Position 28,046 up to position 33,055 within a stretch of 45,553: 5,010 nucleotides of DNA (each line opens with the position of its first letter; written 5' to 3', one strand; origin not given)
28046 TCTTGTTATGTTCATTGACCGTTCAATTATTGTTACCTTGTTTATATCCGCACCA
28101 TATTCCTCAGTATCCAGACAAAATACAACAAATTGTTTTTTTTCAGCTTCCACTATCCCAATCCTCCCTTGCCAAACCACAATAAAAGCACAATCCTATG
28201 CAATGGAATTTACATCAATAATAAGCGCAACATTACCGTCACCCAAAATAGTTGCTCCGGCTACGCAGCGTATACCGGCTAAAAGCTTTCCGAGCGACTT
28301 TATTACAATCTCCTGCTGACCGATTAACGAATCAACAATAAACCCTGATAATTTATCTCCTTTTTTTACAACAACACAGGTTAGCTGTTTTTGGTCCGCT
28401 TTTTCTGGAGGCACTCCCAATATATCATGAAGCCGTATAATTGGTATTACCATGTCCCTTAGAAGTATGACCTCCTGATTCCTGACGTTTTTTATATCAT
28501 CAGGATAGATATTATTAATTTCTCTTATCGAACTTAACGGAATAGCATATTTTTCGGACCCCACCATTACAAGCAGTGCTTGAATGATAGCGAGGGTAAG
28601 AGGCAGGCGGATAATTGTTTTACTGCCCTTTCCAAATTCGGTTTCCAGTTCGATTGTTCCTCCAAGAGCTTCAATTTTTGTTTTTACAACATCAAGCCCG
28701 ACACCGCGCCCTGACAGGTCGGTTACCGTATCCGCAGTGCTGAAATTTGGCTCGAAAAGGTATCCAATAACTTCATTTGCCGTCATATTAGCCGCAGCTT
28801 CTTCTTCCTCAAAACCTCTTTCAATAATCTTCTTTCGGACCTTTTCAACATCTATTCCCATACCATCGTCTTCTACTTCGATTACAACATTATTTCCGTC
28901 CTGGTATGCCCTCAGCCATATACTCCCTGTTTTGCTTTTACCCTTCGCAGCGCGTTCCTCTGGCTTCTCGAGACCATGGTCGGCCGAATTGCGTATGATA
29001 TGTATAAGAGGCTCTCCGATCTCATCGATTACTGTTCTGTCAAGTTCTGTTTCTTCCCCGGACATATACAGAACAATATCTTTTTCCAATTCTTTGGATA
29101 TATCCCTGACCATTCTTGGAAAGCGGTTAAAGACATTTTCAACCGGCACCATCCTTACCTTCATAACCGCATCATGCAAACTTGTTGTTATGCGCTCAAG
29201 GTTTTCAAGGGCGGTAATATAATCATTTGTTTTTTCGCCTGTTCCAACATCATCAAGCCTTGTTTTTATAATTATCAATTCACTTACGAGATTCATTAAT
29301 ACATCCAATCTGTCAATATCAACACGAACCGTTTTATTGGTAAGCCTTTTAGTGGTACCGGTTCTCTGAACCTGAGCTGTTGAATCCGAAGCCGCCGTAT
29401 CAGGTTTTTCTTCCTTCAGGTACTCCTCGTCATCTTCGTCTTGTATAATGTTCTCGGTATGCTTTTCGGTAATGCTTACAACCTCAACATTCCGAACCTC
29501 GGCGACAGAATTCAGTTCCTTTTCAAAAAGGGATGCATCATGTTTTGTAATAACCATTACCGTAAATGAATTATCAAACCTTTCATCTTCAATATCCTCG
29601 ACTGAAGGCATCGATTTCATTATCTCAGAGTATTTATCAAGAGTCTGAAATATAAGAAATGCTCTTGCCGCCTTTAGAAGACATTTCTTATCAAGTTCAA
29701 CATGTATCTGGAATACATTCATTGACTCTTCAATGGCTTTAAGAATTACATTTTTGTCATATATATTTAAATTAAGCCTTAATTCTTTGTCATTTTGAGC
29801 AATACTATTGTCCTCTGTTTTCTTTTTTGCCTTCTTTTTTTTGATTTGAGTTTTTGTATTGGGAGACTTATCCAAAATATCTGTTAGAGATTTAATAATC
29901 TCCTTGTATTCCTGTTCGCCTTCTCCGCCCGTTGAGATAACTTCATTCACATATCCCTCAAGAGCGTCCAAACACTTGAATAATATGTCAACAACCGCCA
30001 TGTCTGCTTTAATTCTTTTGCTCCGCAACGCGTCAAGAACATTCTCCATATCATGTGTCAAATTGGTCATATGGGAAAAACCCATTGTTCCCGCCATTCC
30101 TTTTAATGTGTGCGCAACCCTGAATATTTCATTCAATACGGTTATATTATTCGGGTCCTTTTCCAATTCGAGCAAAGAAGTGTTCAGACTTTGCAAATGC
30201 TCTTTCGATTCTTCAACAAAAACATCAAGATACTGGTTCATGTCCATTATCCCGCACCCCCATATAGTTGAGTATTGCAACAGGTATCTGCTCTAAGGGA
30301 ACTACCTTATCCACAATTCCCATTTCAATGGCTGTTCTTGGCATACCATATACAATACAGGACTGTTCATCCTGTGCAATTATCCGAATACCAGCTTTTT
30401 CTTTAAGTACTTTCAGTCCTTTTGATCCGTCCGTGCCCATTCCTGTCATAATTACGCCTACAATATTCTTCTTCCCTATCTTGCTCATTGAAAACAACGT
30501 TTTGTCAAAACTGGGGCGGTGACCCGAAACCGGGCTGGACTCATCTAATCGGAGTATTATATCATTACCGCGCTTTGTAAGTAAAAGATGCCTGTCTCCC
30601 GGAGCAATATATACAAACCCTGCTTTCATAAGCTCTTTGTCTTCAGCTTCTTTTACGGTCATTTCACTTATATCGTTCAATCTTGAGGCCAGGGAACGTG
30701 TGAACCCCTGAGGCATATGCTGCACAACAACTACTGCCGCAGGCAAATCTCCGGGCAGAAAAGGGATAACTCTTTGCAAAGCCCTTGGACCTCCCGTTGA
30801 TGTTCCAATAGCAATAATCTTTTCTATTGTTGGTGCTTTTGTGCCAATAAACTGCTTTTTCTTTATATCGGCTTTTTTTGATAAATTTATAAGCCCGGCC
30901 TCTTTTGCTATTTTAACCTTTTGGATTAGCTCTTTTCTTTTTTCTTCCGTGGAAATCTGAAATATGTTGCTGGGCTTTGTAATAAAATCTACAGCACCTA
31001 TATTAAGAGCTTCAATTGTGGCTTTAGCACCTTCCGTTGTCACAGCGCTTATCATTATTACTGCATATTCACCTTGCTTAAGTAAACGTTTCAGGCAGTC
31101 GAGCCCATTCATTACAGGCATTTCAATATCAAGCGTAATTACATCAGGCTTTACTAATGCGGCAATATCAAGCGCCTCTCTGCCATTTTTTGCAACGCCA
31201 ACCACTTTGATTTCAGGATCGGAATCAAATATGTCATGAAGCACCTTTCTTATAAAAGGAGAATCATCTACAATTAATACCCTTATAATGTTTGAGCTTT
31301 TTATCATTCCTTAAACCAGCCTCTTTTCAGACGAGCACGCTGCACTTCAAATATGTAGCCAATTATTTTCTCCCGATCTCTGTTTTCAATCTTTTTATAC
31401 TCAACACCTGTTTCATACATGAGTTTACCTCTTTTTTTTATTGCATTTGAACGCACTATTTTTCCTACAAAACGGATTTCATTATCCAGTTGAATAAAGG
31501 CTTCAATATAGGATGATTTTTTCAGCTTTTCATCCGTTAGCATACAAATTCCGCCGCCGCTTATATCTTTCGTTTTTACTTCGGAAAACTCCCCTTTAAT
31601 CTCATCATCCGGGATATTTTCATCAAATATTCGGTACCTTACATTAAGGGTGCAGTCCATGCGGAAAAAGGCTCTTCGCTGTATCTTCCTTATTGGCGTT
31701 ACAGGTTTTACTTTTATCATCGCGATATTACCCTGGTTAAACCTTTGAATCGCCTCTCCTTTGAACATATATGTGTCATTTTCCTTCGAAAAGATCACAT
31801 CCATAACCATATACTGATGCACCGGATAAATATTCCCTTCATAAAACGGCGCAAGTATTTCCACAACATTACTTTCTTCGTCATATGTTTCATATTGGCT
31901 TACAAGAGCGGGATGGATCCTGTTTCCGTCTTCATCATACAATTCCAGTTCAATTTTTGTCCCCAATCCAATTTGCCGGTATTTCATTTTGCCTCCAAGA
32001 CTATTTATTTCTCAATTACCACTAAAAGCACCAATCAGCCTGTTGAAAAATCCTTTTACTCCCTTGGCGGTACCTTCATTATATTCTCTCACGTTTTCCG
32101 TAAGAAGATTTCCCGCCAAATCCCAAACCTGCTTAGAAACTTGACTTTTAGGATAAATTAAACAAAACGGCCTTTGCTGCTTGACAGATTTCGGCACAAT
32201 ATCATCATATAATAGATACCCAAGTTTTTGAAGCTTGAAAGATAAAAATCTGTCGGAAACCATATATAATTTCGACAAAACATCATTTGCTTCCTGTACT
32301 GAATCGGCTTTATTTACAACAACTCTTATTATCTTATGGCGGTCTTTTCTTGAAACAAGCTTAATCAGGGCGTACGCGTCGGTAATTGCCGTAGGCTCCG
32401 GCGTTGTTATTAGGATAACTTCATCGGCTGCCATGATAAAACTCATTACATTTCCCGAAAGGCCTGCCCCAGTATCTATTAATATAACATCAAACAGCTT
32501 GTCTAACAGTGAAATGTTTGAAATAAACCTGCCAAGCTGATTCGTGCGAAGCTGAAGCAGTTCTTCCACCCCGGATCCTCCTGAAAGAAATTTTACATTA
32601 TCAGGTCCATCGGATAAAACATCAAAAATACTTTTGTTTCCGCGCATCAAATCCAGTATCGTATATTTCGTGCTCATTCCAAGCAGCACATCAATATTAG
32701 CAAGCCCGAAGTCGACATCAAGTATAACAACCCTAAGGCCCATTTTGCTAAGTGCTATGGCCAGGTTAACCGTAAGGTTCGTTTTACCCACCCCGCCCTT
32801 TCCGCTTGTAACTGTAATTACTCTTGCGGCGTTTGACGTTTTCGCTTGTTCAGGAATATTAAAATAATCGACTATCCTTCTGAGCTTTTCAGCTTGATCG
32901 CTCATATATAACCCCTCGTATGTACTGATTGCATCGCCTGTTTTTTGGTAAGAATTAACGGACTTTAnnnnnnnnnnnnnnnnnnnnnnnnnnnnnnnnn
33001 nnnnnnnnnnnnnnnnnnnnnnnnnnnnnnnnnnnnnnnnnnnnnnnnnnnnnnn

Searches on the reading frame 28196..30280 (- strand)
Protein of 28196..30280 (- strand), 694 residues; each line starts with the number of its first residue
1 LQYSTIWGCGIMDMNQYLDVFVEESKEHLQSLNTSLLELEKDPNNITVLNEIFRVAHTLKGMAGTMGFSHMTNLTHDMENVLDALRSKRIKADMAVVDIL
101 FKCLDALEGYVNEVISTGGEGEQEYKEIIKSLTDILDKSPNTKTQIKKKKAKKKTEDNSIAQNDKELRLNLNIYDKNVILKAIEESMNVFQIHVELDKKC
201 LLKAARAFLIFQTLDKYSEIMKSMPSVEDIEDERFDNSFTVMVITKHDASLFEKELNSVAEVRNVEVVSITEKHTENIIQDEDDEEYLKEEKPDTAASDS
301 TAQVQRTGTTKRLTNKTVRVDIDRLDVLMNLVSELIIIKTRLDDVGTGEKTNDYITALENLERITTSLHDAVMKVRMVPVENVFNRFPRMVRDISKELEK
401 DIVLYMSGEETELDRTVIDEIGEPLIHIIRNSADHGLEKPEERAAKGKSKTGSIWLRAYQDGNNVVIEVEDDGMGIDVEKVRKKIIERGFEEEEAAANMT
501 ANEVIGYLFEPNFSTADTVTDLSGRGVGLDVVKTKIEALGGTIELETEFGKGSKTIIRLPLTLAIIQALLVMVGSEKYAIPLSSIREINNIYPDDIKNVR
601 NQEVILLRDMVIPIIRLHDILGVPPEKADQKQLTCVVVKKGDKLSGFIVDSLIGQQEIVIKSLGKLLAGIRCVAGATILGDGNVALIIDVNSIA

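Call 18: search_protein_families(library=pfam, proteins=[window:28196-30280:-], max_evalue=0.00001)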
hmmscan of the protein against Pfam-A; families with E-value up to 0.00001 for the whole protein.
window:28196-30280:- (694 aa): 5 families
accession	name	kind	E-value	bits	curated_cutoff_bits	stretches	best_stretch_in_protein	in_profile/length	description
PF01584.24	CheW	-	3.4e-30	104.9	23.5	1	567-693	1-133/138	CheW-like domain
PF07194.16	P2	-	8.1e-27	93.6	23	1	189-267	1-79/81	P2 response regulator binding domain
PF01627.28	Hpt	-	1.8e-18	66.9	24.6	1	16-108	1-82/84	Hpt domain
PF02518.31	HATPase_c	-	8.3e-18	65.3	26.4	1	424-562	5-110/111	Histidine kinase-, DNA gyrase B-, and HSP90-like ATPase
PF02895.20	H-kinase_dim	-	1.3e-14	54.8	23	1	316-375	2-68/68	Signal transducing histidine kinase, homodimeric domain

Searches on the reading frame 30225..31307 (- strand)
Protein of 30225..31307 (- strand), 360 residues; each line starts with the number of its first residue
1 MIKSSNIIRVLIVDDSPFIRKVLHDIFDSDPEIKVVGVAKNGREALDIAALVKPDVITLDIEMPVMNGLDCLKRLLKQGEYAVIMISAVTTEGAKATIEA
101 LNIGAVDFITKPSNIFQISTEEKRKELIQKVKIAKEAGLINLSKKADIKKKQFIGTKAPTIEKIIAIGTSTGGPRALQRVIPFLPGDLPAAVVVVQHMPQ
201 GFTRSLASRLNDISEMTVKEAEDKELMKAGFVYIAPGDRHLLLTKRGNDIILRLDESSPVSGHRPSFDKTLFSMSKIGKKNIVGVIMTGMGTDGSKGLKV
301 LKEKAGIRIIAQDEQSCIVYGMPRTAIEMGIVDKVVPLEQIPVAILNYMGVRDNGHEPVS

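Call 18: search_protein_families(library=pfam, proteins=[window:30225-31307:-], max_evalue=0.00001)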
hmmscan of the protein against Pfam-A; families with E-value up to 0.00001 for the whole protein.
window:30225-31307:- (360 aa): 2 families
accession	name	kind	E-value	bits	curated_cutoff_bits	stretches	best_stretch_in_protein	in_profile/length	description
PF01339.22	CheB_methylest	-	1.3e-64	217.6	24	1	165-344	1-173/174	CheB methylesterase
PF00072.30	Response_reg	-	2.7e-24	85.9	30.2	1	10-117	1-105/111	Response regulator receiver domain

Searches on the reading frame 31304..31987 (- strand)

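Call 19: search_protein_families(library=pfam, proteins=[window:31304-31987:-], max_evalue=0.00001)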
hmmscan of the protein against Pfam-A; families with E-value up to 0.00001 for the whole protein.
window:31304-31987:- (227 aa): 2 families
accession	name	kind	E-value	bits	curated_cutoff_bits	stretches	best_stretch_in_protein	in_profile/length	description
PF07238.19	PilZ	-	4.8e-12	46.5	22.5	1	103-214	1-102/102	PilZ domain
PF12945.12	PilZNR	-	1.8e-08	34.8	23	1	9-93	3-82/85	Flagellar protein YcgR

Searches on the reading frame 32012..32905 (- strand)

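Call 19: search_protein_families(library=pfam, proteins=[window:32012-32905:-], max_evalue=0.00001)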
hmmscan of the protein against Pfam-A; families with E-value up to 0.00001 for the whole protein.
window:32012-32905:- (297 aa): 6 families
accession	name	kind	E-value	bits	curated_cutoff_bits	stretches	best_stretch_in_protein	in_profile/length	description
PF10609.15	ParA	-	2.3e-21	76.8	27.1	1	27-266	3-244/246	NUBPL iron-transfer P-loop NTPase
PF13614.12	AAA_31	-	4e-18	66.4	27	1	28-186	2-166/177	AAA domain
PF01656.29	CbiA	-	9.5e-17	61.6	25.4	1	30-246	1-124/125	CobQ/CobB/MinD/ParA nucleotide binding domain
PF00142.24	Fer4_NifH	-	4e-09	36.8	25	1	34-213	6-196/271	4Fe-4S iron sulfur cluster binding proteins, NifH/frxC family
PF06564.18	CBP_BcsQ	-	3.2e-08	33.8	21.3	0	29-64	3-38/234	Cellulose biosynthesis protein BcsQ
PF02374.21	ArsA_ATPase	-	7.1e-06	25.9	24.3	0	29-65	3-38/305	Anion-transporting ATPase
